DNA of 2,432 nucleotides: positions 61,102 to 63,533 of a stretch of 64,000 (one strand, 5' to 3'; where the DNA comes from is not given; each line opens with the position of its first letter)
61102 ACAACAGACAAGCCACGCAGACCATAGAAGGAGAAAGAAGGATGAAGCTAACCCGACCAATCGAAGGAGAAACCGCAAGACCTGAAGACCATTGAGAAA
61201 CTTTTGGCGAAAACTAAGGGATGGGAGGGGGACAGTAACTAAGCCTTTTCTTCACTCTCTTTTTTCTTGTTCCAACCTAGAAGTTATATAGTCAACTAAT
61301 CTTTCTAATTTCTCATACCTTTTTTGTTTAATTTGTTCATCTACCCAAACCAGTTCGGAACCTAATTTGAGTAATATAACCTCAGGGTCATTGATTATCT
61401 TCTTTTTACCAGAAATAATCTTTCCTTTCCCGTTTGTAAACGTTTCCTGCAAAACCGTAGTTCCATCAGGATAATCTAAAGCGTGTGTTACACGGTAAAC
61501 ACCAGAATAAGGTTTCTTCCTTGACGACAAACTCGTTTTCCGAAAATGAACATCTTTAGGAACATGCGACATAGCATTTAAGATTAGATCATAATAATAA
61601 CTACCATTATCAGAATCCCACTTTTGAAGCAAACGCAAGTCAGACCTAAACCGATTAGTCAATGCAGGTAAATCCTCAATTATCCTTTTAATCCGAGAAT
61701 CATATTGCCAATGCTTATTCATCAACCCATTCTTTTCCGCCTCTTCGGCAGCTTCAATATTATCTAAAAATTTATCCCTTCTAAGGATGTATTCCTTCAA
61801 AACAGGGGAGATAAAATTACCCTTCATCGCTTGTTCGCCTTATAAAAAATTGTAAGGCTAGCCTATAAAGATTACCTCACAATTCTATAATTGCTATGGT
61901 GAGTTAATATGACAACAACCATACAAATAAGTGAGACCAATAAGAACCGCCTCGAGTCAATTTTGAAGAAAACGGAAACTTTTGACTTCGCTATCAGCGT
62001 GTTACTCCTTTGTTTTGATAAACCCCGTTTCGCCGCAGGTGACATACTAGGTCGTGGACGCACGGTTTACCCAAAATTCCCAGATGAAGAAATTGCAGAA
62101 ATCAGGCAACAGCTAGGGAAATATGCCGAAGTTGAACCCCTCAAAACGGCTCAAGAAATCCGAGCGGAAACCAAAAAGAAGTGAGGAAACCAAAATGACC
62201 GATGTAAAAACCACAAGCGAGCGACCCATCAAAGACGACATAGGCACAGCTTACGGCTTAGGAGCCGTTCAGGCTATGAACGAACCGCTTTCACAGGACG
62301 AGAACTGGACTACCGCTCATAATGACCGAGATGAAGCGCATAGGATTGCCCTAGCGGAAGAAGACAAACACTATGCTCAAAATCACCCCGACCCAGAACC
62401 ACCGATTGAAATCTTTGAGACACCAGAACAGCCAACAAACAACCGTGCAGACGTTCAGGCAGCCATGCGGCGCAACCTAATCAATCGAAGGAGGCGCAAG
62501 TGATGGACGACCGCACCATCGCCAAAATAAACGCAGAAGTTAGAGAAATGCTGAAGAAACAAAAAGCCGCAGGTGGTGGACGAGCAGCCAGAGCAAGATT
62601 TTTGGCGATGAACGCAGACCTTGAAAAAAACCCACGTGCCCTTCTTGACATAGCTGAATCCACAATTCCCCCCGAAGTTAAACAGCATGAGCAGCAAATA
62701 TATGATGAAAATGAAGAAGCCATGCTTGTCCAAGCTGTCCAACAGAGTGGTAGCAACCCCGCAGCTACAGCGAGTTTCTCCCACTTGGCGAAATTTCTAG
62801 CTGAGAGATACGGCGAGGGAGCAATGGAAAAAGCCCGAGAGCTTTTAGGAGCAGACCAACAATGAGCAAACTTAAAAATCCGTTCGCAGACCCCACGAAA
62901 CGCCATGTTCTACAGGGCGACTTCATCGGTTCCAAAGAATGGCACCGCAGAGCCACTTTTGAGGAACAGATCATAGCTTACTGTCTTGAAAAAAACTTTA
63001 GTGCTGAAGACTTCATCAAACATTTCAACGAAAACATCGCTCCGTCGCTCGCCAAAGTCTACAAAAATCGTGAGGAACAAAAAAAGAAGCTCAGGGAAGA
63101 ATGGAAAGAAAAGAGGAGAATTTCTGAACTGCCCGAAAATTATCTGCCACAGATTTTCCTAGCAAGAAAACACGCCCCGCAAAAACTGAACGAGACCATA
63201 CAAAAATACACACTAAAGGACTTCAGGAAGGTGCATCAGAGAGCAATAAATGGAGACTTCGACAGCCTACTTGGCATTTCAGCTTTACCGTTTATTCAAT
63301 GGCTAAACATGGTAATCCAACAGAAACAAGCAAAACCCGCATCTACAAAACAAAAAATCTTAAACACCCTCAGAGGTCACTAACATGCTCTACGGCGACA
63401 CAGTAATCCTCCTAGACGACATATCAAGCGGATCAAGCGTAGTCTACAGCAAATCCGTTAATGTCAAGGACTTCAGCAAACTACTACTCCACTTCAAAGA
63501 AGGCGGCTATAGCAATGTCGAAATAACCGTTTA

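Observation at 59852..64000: Virus/plasmid-like module: TM-anchored P-loop ATPase plus a translationally coupled string of small unknown ORFs with RHH-type regulators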

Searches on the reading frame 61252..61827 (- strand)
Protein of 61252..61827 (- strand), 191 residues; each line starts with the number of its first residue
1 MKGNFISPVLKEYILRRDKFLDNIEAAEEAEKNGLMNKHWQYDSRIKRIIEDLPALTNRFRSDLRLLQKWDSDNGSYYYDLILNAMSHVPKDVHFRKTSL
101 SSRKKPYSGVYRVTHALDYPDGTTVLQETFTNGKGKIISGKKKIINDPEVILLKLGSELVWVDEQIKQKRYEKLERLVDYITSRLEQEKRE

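Call 5: search_protein_families(library=pfam, proteins=[window:61252-61827:-], max_evalue=1)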
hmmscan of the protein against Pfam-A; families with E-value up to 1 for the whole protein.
window:61252-61827:- (191 aa): 0 families

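Call 9: search_protein_families(library=phrogs, proteins=[window:61252-61827:-], max_evalue=1)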
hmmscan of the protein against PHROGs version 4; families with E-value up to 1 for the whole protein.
window:61252-61827:- (191 aa): 1 family
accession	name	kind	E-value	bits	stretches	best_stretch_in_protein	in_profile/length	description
phrog_22959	-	unknown function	0.03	15.6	1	8-58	16-70/106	-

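Call 10: search_protein_families(library=ncbifam, proteins=[window:61252-61827:-], max_evalue=1)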
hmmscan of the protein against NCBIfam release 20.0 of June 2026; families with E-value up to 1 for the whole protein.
window:61252-61827:- (191 aa): 0 families

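Call 59: search_solved_structures(query=window:61252-61824:-, max_evalue=10)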
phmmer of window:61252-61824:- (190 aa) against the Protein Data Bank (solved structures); distinct sequences matched with E-value up to 10: 2.
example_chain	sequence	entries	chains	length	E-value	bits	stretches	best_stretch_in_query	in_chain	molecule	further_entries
8wb2_A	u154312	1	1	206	0.12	15.2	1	97-141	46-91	Temperature-induced lipocalin-1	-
5i2q_A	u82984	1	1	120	1.3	11.9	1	7-68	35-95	EF-hand domain-containing protein D2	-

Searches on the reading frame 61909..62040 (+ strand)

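Call 81: search_protein_families(library=pfam, proteins=[window:61909-62040:+], max_evalue=5)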
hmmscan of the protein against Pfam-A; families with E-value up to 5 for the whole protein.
window:61909-62040:+ (44 aa): 2 families
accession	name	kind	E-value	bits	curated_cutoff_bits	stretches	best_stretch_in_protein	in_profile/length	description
PF24434.1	DUF7557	-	0.014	15.3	25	1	2-26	1-25/45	Family of unknown function (DUF7557)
PF02109.21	DAD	-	0.13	13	27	1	5-36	71-102/109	DAD family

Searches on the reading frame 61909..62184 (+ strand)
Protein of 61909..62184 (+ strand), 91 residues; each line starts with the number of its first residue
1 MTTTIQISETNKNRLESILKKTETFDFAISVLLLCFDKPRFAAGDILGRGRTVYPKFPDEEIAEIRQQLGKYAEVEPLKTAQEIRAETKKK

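Call 5: search_protein_families(library=pfam, proteins=[window:61909-62184:+], max_evalue=1)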
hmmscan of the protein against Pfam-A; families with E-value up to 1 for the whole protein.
window:61909-62184:+ (91 aa): 1 family
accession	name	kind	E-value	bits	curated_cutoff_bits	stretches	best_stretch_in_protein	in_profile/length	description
PF24434.1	DUF7557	-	0.028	14.3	25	1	2-26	1-25/45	Family of unknown function (DUF7557)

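Call 9: search_protein_families(library=phrogs, proteins=[window:61909-62184:+], max_evalue=1)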
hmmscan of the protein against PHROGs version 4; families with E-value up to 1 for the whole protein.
window:61909-62184:+ (91 aa): 0 families

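Call 10: search_protein_families(library=ncbifam, proteins=[window:61909-62184:+], max_evalue=1)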
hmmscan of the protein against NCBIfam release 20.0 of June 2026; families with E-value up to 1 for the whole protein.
window:61909-62184:+ (91 aa): 0 families

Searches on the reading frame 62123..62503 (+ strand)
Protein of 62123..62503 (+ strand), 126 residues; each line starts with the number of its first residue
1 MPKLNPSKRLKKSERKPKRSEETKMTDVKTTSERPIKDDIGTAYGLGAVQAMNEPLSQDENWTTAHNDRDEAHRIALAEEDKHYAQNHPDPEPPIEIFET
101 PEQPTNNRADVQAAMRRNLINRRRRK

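Call 5: search_protein_families(library=pfam, proteins=[window:62123-62503:+], max_evalue=1)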
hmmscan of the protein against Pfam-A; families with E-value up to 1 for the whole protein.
window:62123-62503:+ (126 aa): 0 families

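Call 9: search_protein_families(library=phrogs, proteins=[window:62195-62503:+], max_evalue=1)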
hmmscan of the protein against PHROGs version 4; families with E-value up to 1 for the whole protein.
window:62195-62503:+ (102 aa): 1 family
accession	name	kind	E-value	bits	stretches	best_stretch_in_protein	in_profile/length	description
phrog_28217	-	DNA, RNA and nucleotide metabolism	0.22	10.9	1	21-93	544-613/806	DNA repair exonuclease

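Call 10: search_protein_families(library=ncbifam, proteins=[window:62195-62503:+], max_evalue=1)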
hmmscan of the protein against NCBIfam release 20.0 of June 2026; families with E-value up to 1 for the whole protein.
window:62195-62503:+ (102 aa): 0 families

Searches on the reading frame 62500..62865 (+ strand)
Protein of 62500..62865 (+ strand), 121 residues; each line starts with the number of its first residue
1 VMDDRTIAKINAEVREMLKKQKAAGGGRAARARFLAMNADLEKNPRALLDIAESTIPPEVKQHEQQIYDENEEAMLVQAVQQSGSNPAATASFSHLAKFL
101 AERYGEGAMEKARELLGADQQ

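Call 5: search_protein_families(library=pfam, proteins=[window:62500-62865:+], max_evalue=1)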
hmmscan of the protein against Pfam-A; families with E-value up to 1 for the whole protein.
window:62500-62865:+ (121 aa): 0 families

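Call 9: search_protein_families(library=phrogs, proteins=[window:62503-62865:+], max_evalue=1)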
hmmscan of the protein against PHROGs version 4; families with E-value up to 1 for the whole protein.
window:62503-62865:+ (120 aa): 4 families
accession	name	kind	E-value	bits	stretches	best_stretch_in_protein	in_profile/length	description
phrog_10063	-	unknown function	0.093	13.6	0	94-113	55-74/113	-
phrog_36312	-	unknown function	0.15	12.9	1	76-94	6-24/49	-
phrog_21068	-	unknown function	0.21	12.9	1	66-100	50-85/94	-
phrog_9543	-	unknown function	0.37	12.4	0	62-113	43-92/101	-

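Call 10: search_protein_families(library=ncbifam, proteins=[window:62503-62865:+], max_evalue=1)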
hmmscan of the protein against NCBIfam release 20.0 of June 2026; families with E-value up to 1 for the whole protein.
window:62503-62865:+ (120 aa): 0 families

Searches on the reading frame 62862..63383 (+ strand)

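Call 5: search_protein_families(library=pfam, proteins=[window:62862-63383:+], max_evalue=1)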
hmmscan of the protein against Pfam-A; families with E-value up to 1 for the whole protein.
window:62862-63383:+ (173 aa): 4 families
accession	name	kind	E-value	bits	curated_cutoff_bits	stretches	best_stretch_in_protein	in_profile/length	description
PF18516.7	RuvC_1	-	0.091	12.5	26.2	1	65-98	61-94/244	RuvC nuclease domain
PF08810.16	KapB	-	0.12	12.9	26.3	1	14-83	27-98/112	Kinase associated protein B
PF20531.3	DUF6746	-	0.15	12.4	27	0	38-83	12-57/124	Family of unknown function (DUF6746)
PF04818.19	CID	-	0.32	11.7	23.9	1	46-83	67-108/120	CID domain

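Call 9: search_protein_families(library=phrogs, proteins=[window:62862-63383:+], max_evalue=1)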
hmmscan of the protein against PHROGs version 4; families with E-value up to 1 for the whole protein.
window:62862-63383:+ (173 aa): 2 families
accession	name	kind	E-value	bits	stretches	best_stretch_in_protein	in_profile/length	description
phrog_33795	-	unknown function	0.05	14.6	1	44-85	5-44/53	-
phrog_7866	-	unknown function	0.11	13.6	0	25-45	13-33/70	-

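Call 10: search_protein_families(library=ncbifam, proteins=[window:62862-63383:+], max_evalue=1)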
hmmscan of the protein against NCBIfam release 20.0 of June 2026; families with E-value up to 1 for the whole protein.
window:62862-63383:+ (173 aa): 3 families
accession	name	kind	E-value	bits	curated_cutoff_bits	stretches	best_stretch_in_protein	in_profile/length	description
NF038347.1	FtsX_Gpos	exception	0.088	12.1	225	1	66-126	88-149/296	permease-like cell division protein FtsX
NF007172.0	PRK09603.1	equivalog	0.12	8.8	5372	1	25-90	1003-1066/2890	DNA-directed RNA polymerase subunit beta/beta'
NF058632.1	SerThrKinPrkT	equivalog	0.13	11.2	280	1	94-149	208-263/322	serine/threonine protein kinase PrkT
